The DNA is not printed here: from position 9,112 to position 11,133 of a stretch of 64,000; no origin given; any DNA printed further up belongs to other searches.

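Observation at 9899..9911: A10 slippery run in dnaX with an immediate -1-frame UGA: probable tau/gamma production by slippage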

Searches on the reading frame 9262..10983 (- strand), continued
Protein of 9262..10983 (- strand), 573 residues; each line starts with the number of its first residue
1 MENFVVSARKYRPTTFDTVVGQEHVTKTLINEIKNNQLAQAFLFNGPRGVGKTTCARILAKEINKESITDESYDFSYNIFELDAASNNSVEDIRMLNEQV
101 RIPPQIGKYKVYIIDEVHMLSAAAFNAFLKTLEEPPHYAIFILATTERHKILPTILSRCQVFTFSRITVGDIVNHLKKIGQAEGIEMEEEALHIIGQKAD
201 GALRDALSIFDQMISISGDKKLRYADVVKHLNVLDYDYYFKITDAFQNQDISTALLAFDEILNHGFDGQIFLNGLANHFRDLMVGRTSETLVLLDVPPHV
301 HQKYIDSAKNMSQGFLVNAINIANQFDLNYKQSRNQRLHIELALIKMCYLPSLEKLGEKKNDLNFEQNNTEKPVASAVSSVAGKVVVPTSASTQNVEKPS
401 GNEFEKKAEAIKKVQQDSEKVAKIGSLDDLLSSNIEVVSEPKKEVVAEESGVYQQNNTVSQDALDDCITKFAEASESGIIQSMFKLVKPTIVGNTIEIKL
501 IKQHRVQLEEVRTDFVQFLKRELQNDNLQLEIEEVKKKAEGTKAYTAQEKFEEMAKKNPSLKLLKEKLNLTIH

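Call 6: find_homologous_proteins(query=window:9262-10983:-, max_evalue=1e-30)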
Query window:9262-10983:- (573 aa): 8000 proteins with E <= 1e-30 among 8000 candidates; the best 120 are listed.
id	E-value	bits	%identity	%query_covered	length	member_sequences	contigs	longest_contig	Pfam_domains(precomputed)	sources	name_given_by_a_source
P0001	0.0e+0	1250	100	100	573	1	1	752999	PF13173.13,PF12169.14,PF00004.36,PF13401.13,PF22608.3,PF05496.19,PF13177.13,PF28557.1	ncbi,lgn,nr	ncbi:MAG: DNA polymerase III subunit gamma/tau [Flavobacteriales bacterium]|nr:DNA polymerase III su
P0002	3.7e-250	849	68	98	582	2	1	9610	PF13173.13,PF12169.14,PF06068.20,PF00004.36,PF13401.13,PF22608.3,PF05496.19,PF13177.13,PF07728.21,PF04851.22,PF28557.1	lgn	-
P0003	5.5e-250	849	69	98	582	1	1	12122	PF13173.13,PF12169.14,PF06068.20,PF00004.36,PF13401.13,PF22608.3,PF05496.19,PF13177.13,PF28557.1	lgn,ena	-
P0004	6.2e-248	842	69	100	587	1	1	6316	PF13173.13,PF12169.14,PF00004.36,PF13401.13,PF22608.3,PF21960.3,PF05496.19,PF13177.13,PF28557.1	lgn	-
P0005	7.9e-248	842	69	100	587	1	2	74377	PF13173.13,PF12169.14,PF00004.36,PF13401.13,PF22608.3,PF21960.3,PF05496.19,PF13177.13,PF28557.1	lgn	-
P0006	4.5e-247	839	70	100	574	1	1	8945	PF13173.13,PF12169.14,PF00004.36,PF13401.13,PF22608.3,PF21960.3,PF05496.19,PF13177.13,PF28557.1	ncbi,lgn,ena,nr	ncbi:MAG: DNA polymerase III subunit gamma/tau [Bacteroidia bacterium]|nr:DNA polymerase III subunit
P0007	1.5e-246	837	68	100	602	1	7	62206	PF13173.13,PF12169.14,PF00004.36,PF13401.13,PF22608.3,PF05496.19,PF13177.13,PF28557.1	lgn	-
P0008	1.8e-246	837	67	100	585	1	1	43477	PF13173.13,PF12169.14,PF00004.36,PF13401.13,PF22608.3,PF05496.19,PF13177.13,PF28557.1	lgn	-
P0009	2.8e-246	837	68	100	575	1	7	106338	PF13173.13,PF12169.14,PF00004.36,PF13401.13,PF22608.3,PF05496.19,PF13177.13,PF28557.1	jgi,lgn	jgi:DNA polymerase-3 subunit gamma/tau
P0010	5.5e-246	836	68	98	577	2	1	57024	PF13173.13,PF12169.14,PF06068.20,PF00004.36,PF13401.13,PF22608.3,PF05496.19,PF13177.13,PF28557.1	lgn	-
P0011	3.1e-245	833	68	100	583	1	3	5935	PF13173.13,PF12169.14,PF06068.20,PF00004.36,PF13401.13,PF22608.3,PF05496.19,PF13177.13,PF04851.22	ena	-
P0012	5.8e-245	832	67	100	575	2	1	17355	PF13173.13,PF12169.14,PF00004.36,PF13401.13,PF22608.3,PF05496.19,PF13177.13,PF28557.1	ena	-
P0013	1.0e-244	831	67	100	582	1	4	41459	PF13173.13,PF12169.14,PF00004.36,PF13401.13,PF22608.3,PF05496.19,PF13177.13,PF28557.1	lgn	-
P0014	9.8e-244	828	68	100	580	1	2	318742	PF13173.13,PF12169.14,PF06068.20,PF00004.36,PF13401.13,PF22608.3,PF05496.19,PF13177.13,PF28557.1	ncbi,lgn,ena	-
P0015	3.9e-242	823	67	100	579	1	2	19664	PF13173.13,PF12169.14,PF06068.20,PF00004.36,PF22608.3,PF05496.19,PF13177.13,PF28557.1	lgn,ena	-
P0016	4.6e-242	823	67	100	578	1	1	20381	PF13173.13,PF12169.14,PF00004.36,PF13401.13,PF22608.3,PF21960.3,PF05496.19,PF13177.13,PF28557.1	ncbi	-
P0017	1.1e-239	815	66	100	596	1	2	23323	PF13173.13,PF12169.14,PF06068.20,PF00004.36,PF13401.13,PF22608.3,PF05496.19,PF13177.13,PF04851.22,PF28557.1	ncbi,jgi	ncbi:MAG: DNA polymerase-3 subunit gamma/tau [Bacteroidia bacterium]|jgi:DNA polymerase-3 subunit ga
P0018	1.7e-239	814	67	98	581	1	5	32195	PF13173.13,PF12169.14,PF00004.36,PF22608.3,PF05496.19,PF13177.13,PF28557.1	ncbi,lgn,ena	-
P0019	2.3e-239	814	67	100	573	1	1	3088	PF13173.13,PF12169.14,PF06068.20,PF00004.36,PF13401.13,PF22608.3,PF05496.19,PF13177.13,PF04851.22,PF28557.1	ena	-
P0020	3.1e-239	813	67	98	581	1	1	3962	PF13173.13,PF12169.14,PF00004.36,PF22608.3,PF05496.19,PF13177.13,PF28557.1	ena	-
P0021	3.4e-238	810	66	98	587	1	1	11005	PF13173.13,PF12169.14,PF00004.36,PF22608.3,PF05496.19,PF13177.13,PF04851.22,PF28557.1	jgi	jgi:DNA polymerase III subunit gamma/tau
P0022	1.7e-237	808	67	98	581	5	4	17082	PF13173.13,PF12169.14,PF00004.36,PF13401.13,PF22608.3,PF05496.19,PF13177.13,PF28557.1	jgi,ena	-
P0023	3.2e-237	807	66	99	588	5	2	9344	PF13173.13,PF12169.14,PF06068.20,PF00004.36,PF13401.13,PF22608.3,PF21960.3,PF05496.19,PF13177.13,PF04851.22,PF28557.1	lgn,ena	-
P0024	4.1e-237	806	66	99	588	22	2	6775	PF13173.13,PF12169.14,PF06068.20,PF00004.36,PF13401.13,PF22608.3,PF21960.3,PF05496.19,PF13177.13,PF28557.1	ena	-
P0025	4.4e-237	806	66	99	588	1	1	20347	PF13173.13,PF12169.14,PF06068.20,PF00004.36,PF13401.13,PF22608.3,PF21960.3,PF05496.19,PF13177.13,PF04851.22,PF28557.1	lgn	-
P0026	5.5e-237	806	66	99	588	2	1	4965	PF13173.13,PF12169.14,PF06068.20,PF00004.36,PF13401.13,PF22608.3,PF21960.3,PF05496.19,PF13177.13,PF04851.22,PF28557.1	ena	-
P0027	1.2e-236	805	66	99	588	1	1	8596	PF13173.13,PF12169.14,PF06068.20,PF00004.36,PF13401.13,PF22608.3,PF05496.19,PF13177.13,PF04851.22,PF28557.1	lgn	-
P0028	9.1e-236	802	66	100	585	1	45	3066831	PF13173.13,PF12169.14,PF06068.20,PF00004.36,PF13401.13,PF22608.3,PF05496.19,PF13177.13,PF28557.1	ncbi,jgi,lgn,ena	-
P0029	5.6e-233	793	65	100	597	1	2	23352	PF13173.13,PF12169.14,PF00004.36,PF13401.13,PF22608.3,PF05496.19,PF13177.13,PF04851.22,PF28557.1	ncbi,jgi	ncbi:MAG: DNA polymerase-3 subunit gamma/tau [Bacteroidia bacterium]|jgi:DNA polymerase-3 subunit ga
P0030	6.8e-216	736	61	99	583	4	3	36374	PF13173.13,PF12169.14,PF00004.36,PF13401.13,PF22608.3,PF21960.3,PF05496.19,PF13177.13,PF04851.22,PF28557.1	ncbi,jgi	ncbi:MAG: DNA polymerase-3 subunit gamma/tau [Bacteroidia bacterium]|jgi:DNA polymerase-3 subunit ga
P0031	1.1e-210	719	60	100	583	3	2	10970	PF13173.13,PF12169.14,PF00004.36,PF13401.13,PF22608.3,PF21960.3,PF05496.19,PF13177.13,PF28557.1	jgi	-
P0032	2.1e-210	718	60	100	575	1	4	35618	PF13173.13,PF21694.3,PF12169.14,PF00004.36,PF22608.3,PF21960.3,PF05496.19,PF13177.13,PF28557.1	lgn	-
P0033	4.5e-209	714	60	100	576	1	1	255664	PF13173.13,PF12169.14,PF00004.36,PF13401.13,PF22608.3,PF05496.19,PF13177.13,PF28557.1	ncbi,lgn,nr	ncbi:MAG: DNA polymerase III subunit gamma/tau [Bacteroidetes bacterium]|nr:DNA polymerase III subun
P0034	4.2e-207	707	60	100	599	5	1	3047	PF13173.13,PF12169.14,PF00004.36,PF13401.13,PF22608.3,PF21960.3,PF05496.19,PF13177.13,PF28557.1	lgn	-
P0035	1.2e-204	699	72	78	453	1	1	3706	PF13173.13,PF12169.14,PF06068.20,PF00004.36,PF13401.13,PF22608.3,PF21960.3,PF05496.19,PF13177.13,PF04851.22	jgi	-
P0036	1.7e-203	695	57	100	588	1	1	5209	PF13173.13,PF12169.14,PF00004.36,PF22608.3,PF21960.3,PF05496.19,PF13177.13,PF28557.1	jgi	jgi:DNA polymerase III subunit gamma/tau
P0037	3.7e-197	675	83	63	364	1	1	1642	PF13173.13,PF12169.14,PF06068.20,PF00004.36,PF13401.13,PF22608.3,PF21960.3,PF05496.19,PF13177.13,PF04851.22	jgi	-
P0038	1.3e-196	673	85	61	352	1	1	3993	PF13173.13,PF12169.14,PF06068.20,PF00004.36,PF13401.13,PF22608.3,PF05496.19,PF13177.13,PF04851.22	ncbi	-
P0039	3.4e-190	652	55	99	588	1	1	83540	PF13173.13,PF12169.14,PF00004.36,PF13401.13,PF22608.3,PF05496.19,PF13177.13,PF07728.21,PF03215.22,PF28557.1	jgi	-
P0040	1.4e-187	643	54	99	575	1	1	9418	PF13173.13,PF21694.3,PF12169.14,PF00004.36,PF13401.13,PF22608.3,PF21960.3,PF05496.19,PF13177.13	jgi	jgi:DNA polymerase-3 subunit gamma/tau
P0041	8.9e-179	614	53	99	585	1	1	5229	PF13173.13,PF12169.14,PF00004.36,PF13401.13,PF22608.3,PF05496.19,PF13177.13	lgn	-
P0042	9.7e-179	614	52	99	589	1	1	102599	PF13173.13,PF12169.14,PF06068.20,PF00004.36,PF13401.13,PF22608.3,PF21960.3,PF05496.19,PF13177.13,PF28557.1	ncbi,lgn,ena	-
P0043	1.2e-175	604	53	100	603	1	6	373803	PF13173.13,PF12169.14,PF00004.36,PF13401.13,PF22608.3,PF21960.3,PF05496.19,PF13177.13,PF28557.1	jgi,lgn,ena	-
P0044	1.0e-174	600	51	100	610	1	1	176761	PF13173.13,PF00004.36,PF13401.13,PF22608.3,PF21960.3,PF05496.19,PF13177.13,PF28557.1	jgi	jgi:DNA polymerase III subunit gamma/tau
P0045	4.2e-174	598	51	100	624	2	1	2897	PF13173.13,PF12169.14,PF00004.36,PF13401.13,PF22608.3,PF21960.3,PF05496.19,PF13177.13,PF28557.1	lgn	-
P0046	1.1e-168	581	70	62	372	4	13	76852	PF13173.13,PF12169.14,PF00004.36,PF13401.13,PF22608.3,PF21960.3,PF05496.19,PF13177.13,PF03215.22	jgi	jgi:DNA polymerase-3 subunit gamma/tau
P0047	4.9e-162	559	68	63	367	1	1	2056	PF13173.13,PF12169.14,PF00004.36,PF13401.13,PF22608.3,PF05496.19,PF13177.13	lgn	-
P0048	3.5e-159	549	70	63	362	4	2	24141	PF13173.13,PF21694.3,PF12169.14,PF06068.20,PF00004.36,PF13401.13,PF22608.3,PF21960.3,PF05496.19,PF13177.13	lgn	-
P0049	8.8e-159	548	69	63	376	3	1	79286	PF13173.13,PF12169.14,PF00004.36,PF13401.13,PF22608.3,PF05496.19,PF13177.13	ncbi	-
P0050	9.7e-159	548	68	63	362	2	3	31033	PF13173.13,PF12169.14,PF00004.36,PF13401.13,PF22608.3,PF21960.3,PF05496.19,PF13177.13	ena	-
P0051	2.4e-158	546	49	100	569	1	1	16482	PF13173.13,PF00004.36,PF13401.13,PF22608.3,PF21960.3,PF05496.19,PF13177.13,PF28557.1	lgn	-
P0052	8.2e-158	545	50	100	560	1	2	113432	PF13173.13,PF12169.14,PF00004.36,PF13401.13,PF22608.3,PF21960.3,PF05496.19,PF13177.13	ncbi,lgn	-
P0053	2.7e-157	543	50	100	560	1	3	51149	PF13173.13,PF12169.14,PF13479.13,PF00004.36,PF13401.13,PF22608.3,PF21960.3,PF05496.19,PF13177.13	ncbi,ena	-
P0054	5.4e-157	542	67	63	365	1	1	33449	PF13173.13,PF12169.14,PF06068.20,PF00004.36,PF13401.13,PF22608.3,PF21960.3,PF05496.19,PF13177.13,PF03215.22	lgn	-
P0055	9.5e-157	541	-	-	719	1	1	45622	PF21694.3,PF12169.14,PF00004.36,PF13401.13,PF22608.3,PF21960.3,PF05496.19,PF13177.13,PF28557.1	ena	-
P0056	1.2e-156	541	68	64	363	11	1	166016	PF13173.13,PF12169.14,PF06068.20,PF00004.36,PF13401.13,PF22608.3,PF21960.3,PF05496.19,PF13177.13,PF07728.21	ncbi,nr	ncbi:DNA polymerase III subunit gamma/tau [Bacteroidia bacterium]|nr:DNA polymerase III subunit gamm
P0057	2.1e-156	540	68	63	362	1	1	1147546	PF13173.13,PF12169.14,PF06068.20,PF00004.36,PF13401.13,PF22608.3,PF21960.3,PF05496.19,PF13177.13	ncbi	ncbi:MAG: DNA polymerase III subunit gamma/tau [Bacteroidia bacterium]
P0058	2.5e-156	540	69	63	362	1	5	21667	PF13173.13,PF12169.14,PF06068.20,PF00004.36,PF13401.13,PF22608.3,PF21960.3,PF05496.19,PF13177.13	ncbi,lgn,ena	-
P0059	2.6e-156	540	69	63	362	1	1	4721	PF13173.13,PF21694.3,PF12169.14,PF06068.20,PF00004.36,PF13401.13,PF22608.3,PF21960.3,PF05496.19,PF13177.13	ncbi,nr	ncbi:MAG: DNA polymerase III subunit gamma/tau [Bacteroidia bacterium]|nr:DNA polymerase III subunit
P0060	3.2e-156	539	49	100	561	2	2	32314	PF13173.13,PF12169.14,PF13604.13,PF00004.36,PF13401.13,PF22608.3,PF21960.3,PF05496.19,PF13177.13,PF07728.21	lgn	-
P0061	3.7e-156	539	70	61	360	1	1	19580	PF13173.13,PF21694.3,PF12169.14,PF06068.20,PF00004.36,PF13401.13,PF22608.3,PF21960.3,PF05496.19,PF13177.13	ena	-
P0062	6.0e-156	539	49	100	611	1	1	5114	PF13173.13,PF21694.3,PF12169.14,PF00004.36,PF13401.13,PF22608.3,PF05496.19,PF13177.13,PF28557.1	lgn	-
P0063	1.7e-155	537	69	61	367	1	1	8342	PF13173.13,PF21694.3,PF12169.14,PF06068.20,PF00004.36,PF13401.13,PF22608.3,PF21960.3,PF05496.19,PF13177.13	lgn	-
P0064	1.8e-155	537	67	63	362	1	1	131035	PF13173.13,PF12169.14,PF06068.20,PF00004.36,PF13401.13,PF22608.3,PF21960.3,PF05496.19,PF13177.13,PF07728.21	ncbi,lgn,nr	ncbi:DNA polymerase III subunit gamma/tau [bacterium]|nr:DNA polymerase III subunit gamma/tau [bacte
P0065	1.9e-155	537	69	61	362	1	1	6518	PF13173.13,PF12169.14,PF06068.20,PF00004.36,PF13401.13,PF22608.3,PF05496.19,PF13177.13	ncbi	-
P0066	3.0e-155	536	68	63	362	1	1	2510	PF13173.13,PF12169.14,PF06068.20,PF00004.36,PF13401.13,PF22608.3,PF05496.19,PF13177.13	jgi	jgi:DNA polymerase-3 subunit gamma/tau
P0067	4.6e-155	536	48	100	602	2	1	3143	PF12169.14,PF00004.36,PF13401.13,PF22608.3,PF05496.19,PF13177.13,PF07728.21,PF28557.1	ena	-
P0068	5.5e-155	535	68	63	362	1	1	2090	PF13173.13,PF21694.3,PF12169.14,PF06068.20,PF00004.36,PF13401.13,PF22608.3,PF05496.19,PF13177.13,PF07728.21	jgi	jgi:DNA polymerase-3 subunit gamma/tau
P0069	6.7e-155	535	49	100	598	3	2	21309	PF13173.13,PF21694.3,PF12169.14,PF00004.36,PF13401.13,PF22608.3,PF05496.19,PF13177.13,PF28557.1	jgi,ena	-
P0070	8.3e-155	535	48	100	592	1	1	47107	PF21694.3,PF12169.14,PF00004.36,PF13401.13,PF22608.3,PF21960.3,PF05496.19,PF13177.13,PF28557.1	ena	-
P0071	9.3e-155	535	49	100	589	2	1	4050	PF21694.3,PF12169.14,PF00004.36,PF13401.13,PF22608.3,PF05496.19,PF13177.13,PF28557.1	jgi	jgi:DNA polymerase III subunit gamma/tau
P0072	9.6e-155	535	68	63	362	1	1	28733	PF13173.13,PF12169.14,PF06068.20,PF00004.36,PF13401.13,PF22608.3,PF05496.19,PF13177.13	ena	-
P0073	9.6e-155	535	67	63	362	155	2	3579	PF13173.13,PF12169.14,PF06068.20,PF00004.36,PF13401.13,PF22608.3,PF05496.19,PF13177.13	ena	-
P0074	1.1e-154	534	68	63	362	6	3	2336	PF13173.13,PF12169.14,PF06068.20,PF00004.36,PF13401.13,PF22608.3,PF05496.19,PF13177.13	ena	-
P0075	1.2e-154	534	67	63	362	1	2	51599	PF13173.13,PF12169.14,PF00004.36,PF13401.13,PF22608.3,PF21960.3,PF05496.19,PF13177.13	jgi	jgi:DNA polymerase-3 subunit gamma/tau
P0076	1.3e-154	534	48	100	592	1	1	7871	PF21694.3,PF12169.14,PF00004.36,PF13401.13,PF22608.3,PF21960.3,PF05496.19,PF13177.13,PF28557.1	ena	-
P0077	1.6e-154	534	48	100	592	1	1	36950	PF21694.3,PF12169.14,PF00004.36,PF13401.13,PF22608.3,PF21960.3,PF05496.19,PF13177.13,PF28557.1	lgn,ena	-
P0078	1.8e-154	534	67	63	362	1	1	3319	PF13173.13,PF12169.14,PF06068.20,PF00004.36,PF13401.13,PF22608.3,PF05496.19,PF13177.13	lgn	-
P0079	2.4e-154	533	51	98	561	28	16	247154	PF13173.13,PF12169.14,PF13604.13,PF00004.36,PF13401.13,PF22608.3,PF21960.3,PF05496.19,PF13177.13,PF07728.21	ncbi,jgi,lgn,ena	jgi:DNA polymerase-3 subunit gamma/tau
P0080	2.7e-154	533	48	99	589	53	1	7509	PF21694.3,PF12169.14,PF00004.36,PF13401.13,PF22608.3,PF05496.19,PF13177.13,PF07728.21,PF28557.1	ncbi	-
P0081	2.7e-154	533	48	100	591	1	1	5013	PF21694.3,PF12169.14,PF00004.36,PF13401.13,PF22608.3,PF05496.19,PF13177.13,PF28557.1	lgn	-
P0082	3.6e-154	533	48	100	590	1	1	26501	PF21694.3,PF12169.14,PF00004.36,PF13401.13,PF22608.3,PF05496.19,PF13177.13,PF28557.1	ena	-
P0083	4.4e-154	532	67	63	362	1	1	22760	PF13173.13,PF12169.14,PF00004.36,PF13401.13,PF22608.3,PF21960.3,PF05496.19,PF13177.13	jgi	jgi:DNA polymerase-3 subunit gamma/tau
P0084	4.5e-154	532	47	100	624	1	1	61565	PF12169.14,PF00004.36,PF13401.13,PF22608.3,PF05496.19,PF13177.13,PF28557.1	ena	-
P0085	4.8e-154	532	50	100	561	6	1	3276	PF13173.13,PF12169.14,PF00004.36,PF13401.13,PF22608.3,PF21960.3,PF05496.19,PF13177.13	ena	-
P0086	5.4e-154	532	47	100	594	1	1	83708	PF21694.3,PF12169.14,PF00004.36,PF13401.13,PF22608.3,PF05496.19,PF13177.13,PF28557.1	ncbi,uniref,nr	ncbi:DNA polymerase III subunit gamma/tau [Desertivirga xinjiangensis]|uniref:DNA polymerase III sub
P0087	5.9e-154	532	67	63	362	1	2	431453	PF13173.13,PF12169.14,PF06068.20,PF00004.36,PF13401.13,PF22608.3,PF05496.19,PF13177.13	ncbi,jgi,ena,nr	ncbi:DNA polymerase III subunit gamma/tau [Bacteroidia bacterium]|nr:DNA polymerase III subunit gamm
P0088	7.0e-154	532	48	99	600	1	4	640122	PF12169.14,PF00004.36,PF13401.13,PF22608.3,PF21960.3,PF05496.19,PF13177.13,PF28557.1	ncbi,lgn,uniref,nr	ncbi:MAG: DNA polymerase III subunit gamma/tau [Mucilaginibacter sp.]|uniref:DNA polymerase III subu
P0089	7.0e-154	532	67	63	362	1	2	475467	PF13173.13,PF12169.14,PF00004.36,PF13401.13,PF22608.3,PF21960.3,PF05496.19,PF13177.13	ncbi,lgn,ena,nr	ncbi:MAG: DNA polymerase III, subunit gamma and tau [Bacteroidetes bacterium]|nr:MAG: DNA polymerase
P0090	1.1e-153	531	49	99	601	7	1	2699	PF00004.36,PF13401.13,PF22608.3,PF21960.3,PF05496.19,PF13177.13,PF28557.1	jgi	-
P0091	1.2e-153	531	67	63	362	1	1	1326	PF13173.13,PF12169.14,PF06068.20,PF00004.36,PF13401.13,PF22608.3,PF05496.19,PF13177.13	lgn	-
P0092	1.2e-153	531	47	100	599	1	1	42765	PF12169.14,PF00004.36,PF13401.13,PF22608.3,PF05496.19,PF13177.13,PF28557.1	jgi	jgi:DNA polymerase-3 subunit gamma/tau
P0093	1.2e-153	531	63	65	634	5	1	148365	PF13173.13,PF12169.14,PF00004.36,PF13401.13,PF22608.3,PF05496.19,PF13177.13,PF28557.1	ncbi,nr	ncbi:MAG: DNA polymerase III subunit gamma/tau [Flavobacteriales bacterium]|nr:DNA polymerase III su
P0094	1.4e-153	531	49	100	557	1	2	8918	PF13173.13,PF12169.14,PF00004.36,PF13401.13,PF22608.3,PF21960.3,PF05496.19,PF13177.13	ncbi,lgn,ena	-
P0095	1.9e-153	530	48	100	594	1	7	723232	PF13173.13,PF21694.3,PF12169.14,PF00004.36,PF13401.13,PF22608.3,PF21960.3,PF05496.19,PF13177.13,PF03215.22,PF28557.1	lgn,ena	-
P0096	2.0e-153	530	68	64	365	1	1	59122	PF13173.13,PF12169.14,PF06068.20,PF00004.36,PF13401.13,PF22608.3,PF21960.3,PF05496.19,PF13177.13,PF03215.22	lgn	-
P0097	2.2e-153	530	57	75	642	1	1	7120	PF12169.14,PF00004.36,PF13401.13,PF22608.3,PF21960.3,PF05496.19,PF13177.13,PF28557.1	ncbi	-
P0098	2.6e-153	530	46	100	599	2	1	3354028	PF12169.14,PF00004.36,PF13401.13,PF22608.3,PF05496.19,PF13177.13,PF28557.1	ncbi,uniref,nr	ncbi:DNA polymerase III subunit gamma/tau [Sphingobacterium hungaricum]|uniref:DNA polymerase III su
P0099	3.3e-153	530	-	-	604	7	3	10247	PF13173.13,PF00004.36,PF13401.13,PF22608.3,PF05496.19,PF13177.13,PF07728.21,PF03215.22,PF28557.1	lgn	-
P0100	3.7e-153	529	48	100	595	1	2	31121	PF21694.3,PF12169.14,PF00004.36,PF13401.13,PF22608.3,PF05496.19,PF13177.13,PF28557.1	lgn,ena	-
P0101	3.8e-153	529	47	100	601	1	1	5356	PF13173.13,PF12169.14,PF00004.36,PF13401.13,PF22608.3,PF21960.3,PF05496.19,PF13177.13,PF28557.1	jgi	jgi:DNA polymerase III subunit gamma/tau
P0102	5.8e-153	529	67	63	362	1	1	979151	PF13173.13,PF21694.3,PF12169.14,PF00004.36,PF13401.13,PF22608.3,PF05496.19,PF13177.13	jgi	jgi:DNA polymerase-3 subunit gamma/tau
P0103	6.6e-153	529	67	63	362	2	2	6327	PF13173.13,PF12169.14,PF06068.20,PF00004.36,PF13401.13,PF22608.3,PF05496.19,PF13177.13,PF03215.22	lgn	-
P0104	7.5e-153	528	48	100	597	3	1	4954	PF12169.14,PF00004.36,PF13401.13,PF22608.3,PF21960.3,PF05496.19,PF13177.13,PF28557.1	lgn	-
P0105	9.2e-153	528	48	100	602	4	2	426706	PF00004.36,PF13401.13,PF22608.3,PF05496.19,PF13177.13,PF28557.1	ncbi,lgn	-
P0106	9.4e-153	528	49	99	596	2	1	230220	PF12169.14,PF00004.36,PF13401.13,PF22608.3,PF21960.3,PF05496.19,PF13177.13,PF28557.1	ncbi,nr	ncbi:MAG TPA: DNA polymerase III subunit gamma/tau [Mucilaginibacter sp.]|nr:DNA polymerase III subu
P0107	1.1e-152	528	66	63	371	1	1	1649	PF13173.13,PF21694.3,PF12169.14,PF00004.36,PF13401.13,PF22608.3,PF21960.3,PF05496.19,PF13177.13,PF07728.21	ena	-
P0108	1.2e-152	528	46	99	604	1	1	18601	PF13173.13,PF12169.14,PF00004.36,PF13401.13,PF22608.3,PF21960.3,PF05496.19,PF13177.13,PF28557.1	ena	-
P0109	1.7e-152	527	48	100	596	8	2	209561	PF13173.13,PF12169.14,PF00004.36,PF13401.13,PF22608.3,PF05496.19,PF13177.13,PF07728.21,PF28557.1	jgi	-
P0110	1.8e-152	527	48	100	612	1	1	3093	PF13173.13,PF21694.3,PF12169.14,PF00004.36,PF13401.13,PF22608.3,PF05496.19,PF13177.13,PF28557.1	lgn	-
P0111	2.3e-152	527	67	63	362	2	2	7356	PF13173.13,PF12169.14,PF06068.20,PF00004.36,PF13401.13,PF22608.3,PF21960.3,PF05496.19,PF13177.13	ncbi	ncbi:MAG: DNA polymerase III subunit gamma/tau [Bacteroidia bacterium]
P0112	2.3e-152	527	-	-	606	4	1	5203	PF13173.13,PF00004.36,PF13401.13,PF22608.3,PF05496.19,PF13177.13,PF07728.21,PF03215.22,PF28557.1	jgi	-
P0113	2.7e-152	527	48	100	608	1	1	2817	PF13173.13,PF21694.3,PF12169.14,PF00004.36,PF13401.13,PF22608.3,PF05496.19,PF13177.13,PF28557.1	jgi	jgi:DNA polymerase III subunit gamma/tau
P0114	3.4e-152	526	48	100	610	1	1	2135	PF21694.3,PF12169.14,PF00004.36,PF13401.13,PF22608.3,PF05496.19,PF13177.13,PF07728.21,PF28557.1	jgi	-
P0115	3.4e-152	526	48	100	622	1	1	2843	PF12169.14,PF00004.36,PF13401.13,PF22608.3,PF21960.3,PF05496.19,PF13177.13,PF07728.21,PF28557.1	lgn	-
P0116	3.4e-152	526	67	63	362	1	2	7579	PF13173.13,PF12169.14,PF06068.20,PF00004.36,PF13401.13,PF22608.3,PF21960.3,PF05496.19,PF13177.13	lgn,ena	-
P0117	4.0e-152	526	67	63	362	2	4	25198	PF13173.13,PF12169.14,PF06068.20,PF00004.36,PF13401.13,PF22608.3,PF21960.3,PF05496.19,PF13177.13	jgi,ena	jgi:DNA polymerase-3 subunit gamma/tau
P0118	4.2e-152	526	46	99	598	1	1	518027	PF13173.13,PF00004.36,PF13401.13,PF22608.3,PF05496.19,PF13177.13,PF03215.22,PF28557.1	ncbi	-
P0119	4.2e-152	526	66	63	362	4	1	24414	PF13173.13,PF12169.14,PF00004.36,PF13401.13,PF22608.3,PF05496.19,PF13177.13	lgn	-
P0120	4.8e-152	526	67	63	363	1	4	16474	PF13173.13,PF12169.14,PF06068.20,PF00004.36,PF13401.13,PF22608.3,PF05496.19,PF13177.13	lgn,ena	-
